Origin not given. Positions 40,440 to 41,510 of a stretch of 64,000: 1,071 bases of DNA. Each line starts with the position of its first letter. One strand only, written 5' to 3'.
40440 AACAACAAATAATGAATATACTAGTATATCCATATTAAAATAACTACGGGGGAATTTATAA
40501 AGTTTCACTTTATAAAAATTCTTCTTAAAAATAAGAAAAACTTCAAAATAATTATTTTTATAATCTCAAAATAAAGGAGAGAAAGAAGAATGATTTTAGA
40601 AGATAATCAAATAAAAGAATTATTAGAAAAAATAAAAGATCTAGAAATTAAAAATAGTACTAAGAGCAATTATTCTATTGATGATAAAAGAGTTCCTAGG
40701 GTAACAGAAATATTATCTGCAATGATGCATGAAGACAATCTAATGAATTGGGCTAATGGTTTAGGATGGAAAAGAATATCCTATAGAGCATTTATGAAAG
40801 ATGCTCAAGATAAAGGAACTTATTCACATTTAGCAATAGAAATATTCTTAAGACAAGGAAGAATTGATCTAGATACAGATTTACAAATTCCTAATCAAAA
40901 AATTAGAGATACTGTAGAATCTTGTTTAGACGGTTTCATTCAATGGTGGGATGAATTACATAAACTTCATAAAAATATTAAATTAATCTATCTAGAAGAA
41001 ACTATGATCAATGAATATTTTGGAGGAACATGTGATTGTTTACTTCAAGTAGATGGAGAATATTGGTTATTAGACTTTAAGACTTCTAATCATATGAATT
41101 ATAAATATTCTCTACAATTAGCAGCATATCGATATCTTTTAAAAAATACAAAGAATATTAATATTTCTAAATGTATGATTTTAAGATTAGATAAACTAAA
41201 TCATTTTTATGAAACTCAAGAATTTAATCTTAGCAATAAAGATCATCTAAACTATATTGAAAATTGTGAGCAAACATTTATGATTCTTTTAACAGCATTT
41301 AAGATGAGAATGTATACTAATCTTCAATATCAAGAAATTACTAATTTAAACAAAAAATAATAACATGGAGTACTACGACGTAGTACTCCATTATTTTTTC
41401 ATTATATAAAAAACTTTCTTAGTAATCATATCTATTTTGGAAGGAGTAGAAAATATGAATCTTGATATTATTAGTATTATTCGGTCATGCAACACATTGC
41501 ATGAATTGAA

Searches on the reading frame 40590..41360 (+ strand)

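Call 27: search_protein_families(library=phrogs, proteins=[window:40590-41360:+], max_evalue=0.001)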
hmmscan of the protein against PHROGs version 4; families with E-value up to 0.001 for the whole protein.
window:40590-41360:+ (256 aa): 5 families
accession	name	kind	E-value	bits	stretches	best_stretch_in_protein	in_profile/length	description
phrog_298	-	DNA, RNA and nucleotide metabolism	4.5e-26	92.9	1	28-224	58-240/293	exonuclease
phrog_69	-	DNA, RNA and nucleotide metabolism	1.6e-06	28.4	1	74-225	122-289/501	exonuclease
phrog_466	-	DNA, RNA and nucleotide metabolism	4.8e-06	27.1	1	70-185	209-319/446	exonuclease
phrog_1218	-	DNA, RNA and nucleotide metabolism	2e-05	25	0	142-193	138-199/364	exonuclease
phrog_1706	-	DNA, RNA and nucleotide metabolism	6.2e-05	23.6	1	145-193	123-177/293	CRISPR/Cas system associated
